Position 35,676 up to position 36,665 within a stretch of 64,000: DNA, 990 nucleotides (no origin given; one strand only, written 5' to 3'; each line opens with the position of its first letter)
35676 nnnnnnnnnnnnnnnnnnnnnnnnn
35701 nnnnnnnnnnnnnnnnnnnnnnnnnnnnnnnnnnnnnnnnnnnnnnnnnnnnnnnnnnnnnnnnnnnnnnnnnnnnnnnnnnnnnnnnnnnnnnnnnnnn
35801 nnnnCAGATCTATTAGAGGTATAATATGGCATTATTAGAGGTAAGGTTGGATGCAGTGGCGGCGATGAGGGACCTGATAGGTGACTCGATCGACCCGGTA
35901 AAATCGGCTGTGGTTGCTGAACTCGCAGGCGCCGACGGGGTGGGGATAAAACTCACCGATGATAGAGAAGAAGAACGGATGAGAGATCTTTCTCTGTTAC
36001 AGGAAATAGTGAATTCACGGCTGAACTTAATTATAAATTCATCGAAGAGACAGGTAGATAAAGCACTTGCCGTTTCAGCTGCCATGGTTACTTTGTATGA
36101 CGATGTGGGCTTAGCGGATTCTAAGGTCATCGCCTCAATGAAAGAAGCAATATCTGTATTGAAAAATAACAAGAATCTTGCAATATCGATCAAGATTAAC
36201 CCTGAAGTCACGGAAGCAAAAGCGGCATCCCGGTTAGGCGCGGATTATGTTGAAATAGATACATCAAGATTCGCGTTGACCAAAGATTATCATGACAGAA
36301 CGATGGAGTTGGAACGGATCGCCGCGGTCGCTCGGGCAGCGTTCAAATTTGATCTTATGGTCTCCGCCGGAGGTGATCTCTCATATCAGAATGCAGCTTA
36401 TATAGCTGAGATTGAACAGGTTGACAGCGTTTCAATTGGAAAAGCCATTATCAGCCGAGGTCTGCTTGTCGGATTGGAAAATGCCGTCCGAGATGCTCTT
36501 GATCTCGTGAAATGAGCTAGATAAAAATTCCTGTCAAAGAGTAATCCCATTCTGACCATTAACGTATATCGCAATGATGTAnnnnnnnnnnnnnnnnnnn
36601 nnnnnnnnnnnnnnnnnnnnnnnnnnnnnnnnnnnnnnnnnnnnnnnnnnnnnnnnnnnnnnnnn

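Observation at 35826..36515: PdxJ-family protein lacking the conserved catalytic histidines (possible pseudoenzyme or neofunctionalised paralog)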

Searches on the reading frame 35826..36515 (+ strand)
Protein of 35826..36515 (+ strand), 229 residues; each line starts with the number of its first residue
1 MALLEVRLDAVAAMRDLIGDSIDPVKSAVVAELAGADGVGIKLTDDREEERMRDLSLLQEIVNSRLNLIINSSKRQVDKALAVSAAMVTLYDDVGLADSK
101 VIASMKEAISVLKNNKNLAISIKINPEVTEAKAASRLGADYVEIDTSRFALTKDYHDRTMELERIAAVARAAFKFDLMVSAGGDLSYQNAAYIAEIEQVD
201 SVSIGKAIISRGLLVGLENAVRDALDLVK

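Call 3: search_protein_families(library=pfam, proteins=[window:35826-36515:+], max_evalue=0.01)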
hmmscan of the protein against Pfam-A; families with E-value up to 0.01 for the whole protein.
window:35826-36515:+ (229 aa): 1 family
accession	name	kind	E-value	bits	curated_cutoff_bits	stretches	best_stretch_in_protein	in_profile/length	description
PF03740.19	PdxJ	-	4e-43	147.7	24.5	1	4-227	2-233/234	Pyridoxal phosphate biosynthesis protein PdxJ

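Call 4: search_protein_families(library=ncbifam, proteins=[window:35826-36515:+], max_evalue=0.01)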
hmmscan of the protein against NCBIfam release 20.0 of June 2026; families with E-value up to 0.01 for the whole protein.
window:35826-36515:+ (229 aa): 7 families
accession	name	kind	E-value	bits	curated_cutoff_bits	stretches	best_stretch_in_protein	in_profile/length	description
NF003625.0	PRK05265.1-3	equivalog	1.7e-39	135.5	190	1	1-228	2-237/242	pyridoxine 5'-phosphate synthase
NF003623.0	PRK05265.1-1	equivalog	8.3e-38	130.1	347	1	3-227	5-237/243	pyridoxine 5'-phosphate synthase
NF003627.0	PRK05265.1-5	equivalog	8.8e-34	116.8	207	1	4-228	3-238/240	pyridoxine 5'-phosphate synthase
TIGR00559.1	pdxJ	equivalog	8.2e-31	107.4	192.75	1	4-229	2-238/239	pyridoxine 5'-phosphate synthase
NF003624.0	PRK05265.1-2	equivalog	1.7e-27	96.4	331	1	4-223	8-238/252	pyridoxine 5'-phosphate synthase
NF003626.0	PRK05265.1-4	equivalog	4.2e-25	88.3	222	1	3-227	4-241/246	pyridoxine 5'-phosphate synthase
TIGR00693.1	thiE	equivalog_domain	0.00029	20.2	145.1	1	34-210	26-186/197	thiamine phosphate synthase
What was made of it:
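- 35826..36515 (+): PdxJ-fold protein (229 aa) lacking the PNP-synthase active site. This is the finding. Pfam PF03740, E=4e-43 (call 3); below all NCBIfam equivalog cutoffs (call 4).
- All six NCBIfam PdxJ equivalogs are below cutoff, best 135.5 against 190 (call 4).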

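Call 5: search_solved_structures(query=window:35826-36515:+, max_evalue=1, show_alignments=3)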
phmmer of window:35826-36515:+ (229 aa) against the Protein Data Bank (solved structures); distinct sequences matched with E-value up to 1: 8.
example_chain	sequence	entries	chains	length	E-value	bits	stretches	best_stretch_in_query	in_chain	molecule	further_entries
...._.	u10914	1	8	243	2.4e-26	96.1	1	3-224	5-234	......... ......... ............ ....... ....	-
1ho1_A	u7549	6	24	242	2.4e-26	96.1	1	3-224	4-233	PYRIDOXINE 5'-PHOSPHATE SYNTHASE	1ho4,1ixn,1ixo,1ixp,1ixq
6rg0_A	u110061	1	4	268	2.6e-26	96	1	3-224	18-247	Pyridoxine 5'-phosphate synthase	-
5dlc_A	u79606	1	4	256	2.9e-25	92.6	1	3-224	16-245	Pyridoxine 5'-phosphate synthase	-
3f4n_A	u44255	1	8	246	3.9e-24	88.9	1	3-225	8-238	Pyridoxine 5'-phosphate synthase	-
3gk0_A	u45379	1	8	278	5.1e-22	82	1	4-224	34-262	Pyridoxine 5'-phosphate synthase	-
3o6c_A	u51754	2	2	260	2.1e-13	53.9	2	155-229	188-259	Pyridoxine 5'-phosphate synthase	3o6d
6w6a_A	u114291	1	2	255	3.5e-10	43.4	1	131-227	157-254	Pyridoxine 5'-phosphate synthase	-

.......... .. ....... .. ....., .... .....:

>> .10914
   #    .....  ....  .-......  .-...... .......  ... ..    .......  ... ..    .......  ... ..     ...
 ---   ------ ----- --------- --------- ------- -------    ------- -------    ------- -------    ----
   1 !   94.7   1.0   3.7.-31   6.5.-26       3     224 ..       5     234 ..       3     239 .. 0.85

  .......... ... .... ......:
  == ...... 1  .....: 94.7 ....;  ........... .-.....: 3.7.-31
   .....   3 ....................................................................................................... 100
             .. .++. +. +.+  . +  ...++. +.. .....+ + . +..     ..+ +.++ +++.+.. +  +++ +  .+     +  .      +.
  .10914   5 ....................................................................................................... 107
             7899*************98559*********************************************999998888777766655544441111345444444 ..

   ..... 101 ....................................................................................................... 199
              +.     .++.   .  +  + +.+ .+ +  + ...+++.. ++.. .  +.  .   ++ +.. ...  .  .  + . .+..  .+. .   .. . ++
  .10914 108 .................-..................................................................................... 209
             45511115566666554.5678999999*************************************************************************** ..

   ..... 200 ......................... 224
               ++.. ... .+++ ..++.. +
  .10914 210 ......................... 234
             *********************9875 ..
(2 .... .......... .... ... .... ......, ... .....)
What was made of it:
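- Checked: It aligns to E. coli PdxJ 1ho1/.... over residues 3-224 (E=2e-26; call 5).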

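Call 6: find_homologous_proteins(query=window:35826-36515:+, max_evalue=0.00001)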
Query window:35826-36515:+ (229 aa): 31 proteins with E <= 0.00001 among 3519 candidates.
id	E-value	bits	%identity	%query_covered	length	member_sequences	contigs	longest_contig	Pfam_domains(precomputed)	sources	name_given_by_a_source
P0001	8.7e-131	452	100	100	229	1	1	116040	PF03740.20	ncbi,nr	ncbi:hypothetical protein E3V36_00285 [Candidatus Marinimicrobia bacterium MT.SAG.2]|nr:hypothetical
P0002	2.5e-130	450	100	100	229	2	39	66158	PF03740.20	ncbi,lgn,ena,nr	ncbi:MAG: pyridoxine 5'-phosphate synthase [Candidatus Marinimicrobia bacterium]|nr:pyridoxine 5'-ph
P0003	8.5e-130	448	99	100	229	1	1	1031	PF03740.20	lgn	-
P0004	3.7e-129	446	99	100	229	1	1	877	PF03740.20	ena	-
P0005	4.2e-129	446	99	100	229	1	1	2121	PF03740.20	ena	-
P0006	7.9e-129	445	99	100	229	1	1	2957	PF03740.20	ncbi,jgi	-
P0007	3.4e-128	443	98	100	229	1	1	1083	PF03740.20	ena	-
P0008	3.3e-120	417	90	100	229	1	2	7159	PF03740.20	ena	-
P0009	6.8e-119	413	88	100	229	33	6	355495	PF03740.20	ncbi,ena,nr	ncbi:MAG: pyridoxine 5'-phosphate synthase [Candidatus Marinimicrobia bacterium]|nr:pyridoxine 5'-ph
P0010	2.6e-118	411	87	100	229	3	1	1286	PF03740.20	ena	-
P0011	6.1e-117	406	86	100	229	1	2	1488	PF03740.20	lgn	-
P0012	1.4e-110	386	81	100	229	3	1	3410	PF03740.20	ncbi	-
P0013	3.3e-104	365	79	100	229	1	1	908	PF03740.20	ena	-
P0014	5.7e-100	351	75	100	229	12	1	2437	PF03740.20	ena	-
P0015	4.4e-99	348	74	100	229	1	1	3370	PF03740.20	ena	-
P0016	1.7e-93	330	71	100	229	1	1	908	PF03740.20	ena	-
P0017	1.9e-93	330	71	100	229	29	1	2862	PF03740.20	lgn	-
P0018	8.0e-93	328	69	100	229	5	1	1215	PF03740.20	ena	-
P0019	5.7e-61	224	50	100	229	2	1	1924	PF03740.20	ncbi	-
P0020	8.8e-30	122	38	100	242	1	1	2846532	PF03740.20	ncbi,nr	ncbi:MAG: pyridoxine 5'-phosphate synthase [Candidatus Zixiibacteriota bacterium]|nr:MAG: pyridoxine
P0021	1.7e-29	121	38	98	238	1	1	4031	PF03740.20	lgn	-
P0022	2.2e-29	121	37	99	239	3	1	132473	PF03740.20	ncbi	-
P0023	6.8e-25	106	36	100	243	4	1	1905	PF03740.20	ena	-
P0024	4.7e-24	103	32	100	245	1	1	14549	PF03740.20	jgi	-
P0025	1.5e-20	92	68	33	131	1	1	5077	PF03740.20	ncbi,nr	ncbi:MAG: pyridoxine 5'-phosphate synthase [Candidatus Marinimicrobia bacterium]|nr:pyridoxine 5'-ph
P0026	2.8e-17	81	32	98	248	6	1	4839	PF01261.31,PF03740.20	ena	-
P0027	2.1e-15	75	30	98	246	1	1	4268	PF01261.31,PF03740.20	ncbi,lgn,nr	ncbi:MAG: pyridoxine 5'-phosphate synthase [Alphaproteobacteria bacterium]|nr:MAG: pyridoxine 5'-pho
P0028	1.9e-12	66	30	98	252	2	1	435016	PF03740.20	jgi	jgi:pyridoxine 5-phosphate synthase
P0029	2.2e-12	65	32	97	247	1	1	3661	PF03740.20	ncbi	-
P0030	5.9e-6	44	27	97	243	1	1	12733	PF03740.20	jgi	jgi:pyridoxine 5-phosphate synthase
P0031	9.1e-6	44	73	5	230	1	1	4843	PF03740.20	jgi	jgi:pyridoxine 5-phosphate synthase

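Call 10: find_encoding_contigs(protein=P0009, flank=10000, max_places=4)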
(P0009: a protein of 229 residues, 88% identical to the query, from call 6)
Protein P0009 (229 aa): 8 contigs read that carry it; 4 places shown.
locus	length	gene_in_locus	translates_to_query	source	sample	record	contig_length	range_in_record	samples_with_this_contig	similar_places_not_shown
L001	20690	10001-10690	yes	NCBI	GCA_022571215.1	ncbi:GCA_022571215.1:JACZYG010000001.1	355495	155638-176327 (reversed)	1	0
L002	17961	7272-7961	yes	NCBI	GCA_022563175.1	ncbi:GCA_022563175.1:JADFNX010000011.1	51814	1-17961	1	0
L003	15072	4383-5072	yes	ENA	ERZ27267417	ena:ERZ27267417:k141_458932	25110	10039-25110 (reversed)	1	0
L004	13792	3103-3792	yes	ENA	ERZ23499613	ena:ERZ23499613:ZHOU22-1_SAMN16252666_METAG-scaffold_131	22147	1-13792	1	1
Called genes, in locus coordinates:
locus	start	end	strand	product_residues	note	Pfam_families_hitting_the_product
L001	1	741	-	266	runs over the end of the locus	-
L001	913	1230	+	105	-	-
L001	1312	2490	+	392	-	-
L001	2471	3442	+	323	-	PF01297:ZnuA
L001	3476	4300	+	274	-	PF00950:ABC-3, PF01032:FecCD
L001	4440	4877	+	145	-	PF04138:GtrA_DPMS_TM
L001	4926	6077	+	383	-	PF02771:Acyl-CoA_dh_N, PF02770:Acyl-CoA_dh_M, PF00441:Acyl-CoA_dh_1, PF22924:ACOX_C_alpha1 (weak), PF08028:Acyl-CoA_dh_2, PF21263:Acyl-CoA-dh_C, PF21343:ACAD9-ACADV_C (weak)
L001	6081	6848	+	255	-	-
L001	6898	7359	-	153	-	PF01161:PBP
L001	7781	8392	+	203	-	-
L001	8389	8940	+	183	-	-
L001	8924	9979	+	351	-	PF04748:Polysacc_deac_2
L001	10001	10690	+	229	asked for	PF03740:PdxJ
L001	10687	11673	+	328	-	PF06089:Asparaginase_II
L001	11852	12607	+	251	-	-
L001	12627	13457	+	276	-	PF00515:TPR_1 (faint), PF07719:TPR_2 (faint), PF13181:TPR_8 (faint), PF13414:TPR_11 (faint), PF21033:RMD1-3, PF13431:TPR_17 (faint)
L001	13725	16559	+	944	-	PF00005:ABC_tran (faint), PF02463:SMC_N (faint), PF03193:RsgA_GTPase (faint), PF13191:AAA_16 (faint), PF13555:AAA_29 (faint), PF20703:nSTAND1 (faint), PF17760:UvrA_inter, PF17755:UvrA_DNA-bind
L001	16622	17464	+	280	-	PF13292:DXP_synthase_N, PF00456:Transketolase_N, PF00676:E1_dh (weak)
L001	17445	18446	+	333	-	PF02779:Transket_pyr, PF02780:Transketolase_C, PF22613:Transketolase_C_1 (weak)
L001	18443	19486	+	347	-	PF01078:Mg_chelatase (faint), PF05496:RuvB_N, PF00004:AAA, PF07728:AAA_5 (weak), PF13173:AAA_14 (faint), PF13401:AAA_22 (faint), PF17864:AAA_lid_4, PF05491:WHD_RuvB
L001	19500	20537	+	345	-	PF02547:Queuosine_synth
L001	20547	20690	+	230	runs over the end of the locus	PF01128:IspD, PF12804:NTP_transf_3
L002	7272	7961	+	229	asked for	PF03740:PdxJ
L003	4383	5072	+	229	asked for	PF03740:PdxJ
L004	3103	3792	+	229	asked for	PF03740:PdxJ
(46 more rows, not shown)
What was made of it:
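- The window encodes IspD, a MEP-pathway gene, so DXP is probably made (call 10, by homology with the window's 62840-63532).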

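Call 11: find_encoding_contigs(protein=P0020, flank=10000, max_places=3)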
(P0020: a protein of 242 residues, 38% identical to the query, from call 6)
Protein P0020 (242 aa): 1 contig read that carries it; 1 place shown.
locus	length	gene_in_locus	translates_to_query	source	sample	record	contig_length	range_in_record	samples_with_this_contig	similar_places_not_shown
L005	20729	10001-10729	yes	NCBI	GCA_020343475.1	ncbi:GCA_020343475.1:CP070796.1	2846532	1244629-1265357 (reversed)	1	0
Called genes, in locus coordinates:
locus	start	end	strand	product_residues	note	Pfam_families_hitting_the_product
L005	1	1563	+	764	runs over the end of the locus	PF07504:FTP, PF01447:Peptidase_M4, PF02868:Peptidase_M4_C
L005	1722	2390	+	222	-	PF00005:ABC_tran, PF02463:SMC_N (faint), PF13304:AAA_21 (faint)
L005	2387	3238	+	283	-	PF18075:FtsX_ECD, PF02687:FtsX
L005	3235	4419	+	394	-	PF01551:Peptidase_M23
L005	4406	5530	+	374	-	PF13177:DNA_pol3_delta2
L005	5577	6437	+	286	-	PF04468:PSP1, PF28472:PSP1_3rd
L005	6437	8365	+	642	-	PF00133:tRNA-synt_1, PF01406:tRNA-synt_1e (weak), PF09334:tRNA-synt_1g, PF00133:tRNA-synt_1, PF01406:tRNA-synt_1e (weak), PF19303:Anticodon_3, PF01588:tRNA_bind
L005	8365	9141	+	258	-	PF01026:TatD_DNase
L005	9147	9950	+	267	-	PF00398:RrnaAD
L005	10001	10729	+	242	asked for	PF03740:PdxJ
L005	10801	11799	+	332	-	PF01479:S4 (faint), PF00849:PseudoU_synth_2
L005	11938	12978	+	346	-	PF00586:AIRS, PF02769:AIRS_C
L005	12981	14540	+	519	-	PF01676:Metalloenzyme, PF06415:iPGM_N, PF01663:Phosphodiest (weak)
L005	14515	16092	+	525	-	PF20154:LNT_N, PF00795:CN_hydrolase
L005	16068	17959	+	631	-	PF07494:Reg_prop (faint)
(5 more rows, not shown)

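Call 12: search_protein_representatives(protein=window:35826-36515:+)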
Query: 229 residues. Proteins with E-value up to 0.001 (for the whole library): 1438; up to 1e-10: 351; up to 1e-30: 6. The best 150 are listed.
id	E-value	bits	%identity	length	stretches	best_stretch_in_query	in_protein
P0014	1.8e-100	351.0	75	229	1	1-229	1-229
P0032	5.8e-34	134.0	37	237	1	1-228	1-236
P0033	1.9e-33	132.4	39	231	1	8-227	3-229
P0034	5.7e-32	127.5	38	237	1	1-229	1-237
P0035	1.4e-31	126.2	37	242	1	3-229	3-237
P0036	3.7e-31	124.9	40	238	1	3-227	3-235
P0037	1.7e-30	122.8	37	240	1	4-228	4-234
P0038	1.9e-30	122.6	39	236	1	1-228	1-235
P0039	7.7e-29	117.3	37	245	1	1-226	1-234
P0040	6.3e-28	114.3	37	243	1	1-228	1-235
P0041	1.3e-27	113.3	37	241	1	4-228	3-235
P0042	1.4e-27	113.2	38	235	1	19-228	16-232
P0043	2.0e-27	112.7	35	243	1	2-227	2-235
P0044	5.1e-27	111.4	36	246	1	5-227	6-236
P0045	5.3e-27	111.3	37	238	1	1-224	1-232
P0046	9.7e-27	110.5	31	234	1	4-229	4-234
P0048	1.8e-26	109.6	35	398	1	3-228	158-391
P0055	5.7e-25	104.7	36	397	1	3-224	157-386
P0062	1.2e-24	103.6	33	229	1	3-229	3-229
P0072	7.4e-23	97.8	35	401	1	2-226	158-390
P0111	3.4e-20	89.1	32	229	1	1-229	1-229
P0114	1.1e-19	87.5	32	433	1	4-228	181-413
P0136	5.2e-18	82.0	32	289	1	23-224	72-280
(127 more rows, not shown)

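Call 17: find_encoding_contigs(protein=P0019, flank=10000, max_places=3)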
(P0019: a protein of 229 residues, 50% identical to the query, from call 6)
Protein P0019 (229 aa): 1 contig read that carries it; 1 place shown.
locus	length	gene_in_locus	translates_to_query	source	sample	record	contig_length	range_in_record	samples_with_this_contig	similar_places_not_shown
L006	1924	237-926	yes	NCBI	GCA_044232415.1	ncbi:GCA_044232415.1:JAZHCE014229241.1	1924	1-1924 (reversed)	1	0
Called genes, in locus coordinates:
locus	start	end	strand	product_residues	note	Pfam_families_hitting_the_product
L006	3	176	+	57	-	?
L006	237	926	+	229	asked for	PF03740:PdxJ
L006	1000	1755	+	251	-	-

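Call 18: find_encoding_contigs(protein=P0017, flank=10000, max_places=3)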
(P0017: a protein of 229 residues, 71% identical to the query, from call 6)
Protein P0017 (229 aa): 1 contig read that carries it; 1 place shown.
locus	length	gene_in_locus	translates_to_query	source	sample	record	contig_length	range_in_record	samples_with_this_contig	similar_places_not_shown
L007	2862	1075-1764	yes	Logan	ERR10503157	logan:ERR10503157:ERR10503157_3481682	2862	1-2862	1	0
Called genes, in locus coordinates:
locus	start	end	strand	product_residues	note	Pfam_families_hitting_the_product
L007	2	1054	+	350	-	?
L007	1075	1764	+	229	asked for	PF03740:PdxJ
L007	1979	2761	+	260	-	PF06089:Asparaginase_II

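Call 19: find_encoding_contigs(protein=P0015, flank=10000, max_places=3)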
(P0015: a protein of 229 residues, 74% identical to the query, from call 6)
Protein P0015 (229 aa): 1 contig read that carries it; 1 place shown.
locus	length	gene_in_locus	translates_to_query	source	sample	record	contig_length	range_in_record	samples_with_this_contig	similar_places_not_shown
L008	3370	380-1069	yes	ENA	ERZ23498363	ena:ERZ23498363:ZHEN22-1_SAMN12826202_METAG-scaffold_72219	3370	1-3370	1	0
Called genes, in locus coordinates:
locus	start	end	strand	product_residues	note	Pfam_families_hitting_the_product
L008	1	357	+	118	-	?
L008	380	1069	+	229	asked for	PF03740:PdxJ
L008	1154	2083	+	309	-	PF06089:Asparaginase_II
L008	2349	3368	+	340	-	?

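Call 20: find_encoding_contigs(protein=P0022, flank=8000, max_places=2)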
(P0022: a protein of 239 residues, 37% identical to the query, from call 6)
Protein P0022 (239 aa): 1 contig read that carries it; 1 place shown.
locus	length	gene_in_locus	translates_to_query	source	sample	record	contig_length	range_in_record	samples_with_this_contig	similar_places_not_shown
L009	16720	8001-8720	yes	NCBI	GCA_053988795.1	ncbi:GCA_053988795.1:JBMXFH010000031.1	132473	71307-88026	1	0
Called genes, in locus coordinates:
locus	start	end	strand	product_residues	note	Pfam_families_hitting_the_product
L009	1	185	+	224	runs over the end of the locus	PF01262:AlaDh_PNT_C (weak), PF02254:TrkA_N, PF02826:2-Hacid_dh_C (faint), PF03435:Sacchrp_dh_NADP (faint), PF03446:NAD_binding_2 (faint), PF00107:ADH_zinc_N (faint), PF13460:NAD_binding_10 (weak), PF02080:TrkA_C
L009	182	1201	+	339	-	PF02912:Phe_tRNA-synt_N, PF01409:tRNA-synt_2d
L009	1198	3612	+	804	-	PF01588:tRNA_bind, PF03483:B3_4, PF03484:B5, PF17759:tRNA_synthFbeta, PF03147:FDX-ACB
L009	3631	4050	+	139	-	PF00334:NDK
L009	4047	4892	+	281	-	PF08501:Shikimate_dh_N, PF01488:Shikimate_DH (faint)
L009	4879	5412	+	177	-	PF02572:CobA_CobO_BtuR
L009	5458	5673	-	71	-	PF20095:DUF6485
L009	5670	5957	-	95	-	PF01649:Ribosomal_S20p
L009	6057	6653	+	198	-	PF07949:YbbR (weak)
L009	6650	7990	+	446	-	PF02878:PGM_PMM_I, PF02879:PGM_PMM_II, PF02880:PGM_PMM_III, PF00408:PGM_PMM_IV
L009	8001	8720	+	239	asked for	PF03740:PdxJ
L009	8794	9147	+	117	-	PF04608:PgpA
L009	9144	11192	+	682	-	PF04453:LptD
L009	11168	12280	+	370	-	PF02568:ThiI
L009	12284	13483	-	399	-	PF00764:Arginosuc_synth, PF20979:Arginosuc_syn_C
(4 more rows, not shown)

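Call 21: find_encoding_contigs(protein=P0032, flank=8000, max_places=3)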
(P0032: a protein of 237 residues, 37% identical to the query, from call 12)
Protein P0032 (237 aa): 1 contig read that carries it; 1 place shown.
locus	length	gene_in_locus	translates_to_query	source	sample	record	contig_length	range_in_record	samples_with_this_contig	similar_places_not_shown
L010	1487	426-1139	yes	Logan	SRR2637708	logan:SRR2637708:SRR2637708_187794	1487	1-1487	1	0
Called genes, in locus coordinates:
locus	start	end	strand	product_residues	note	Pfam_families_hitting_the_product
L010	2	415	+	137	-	?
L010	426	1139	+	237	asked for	PF03740:PdxJ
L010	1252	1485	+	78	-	?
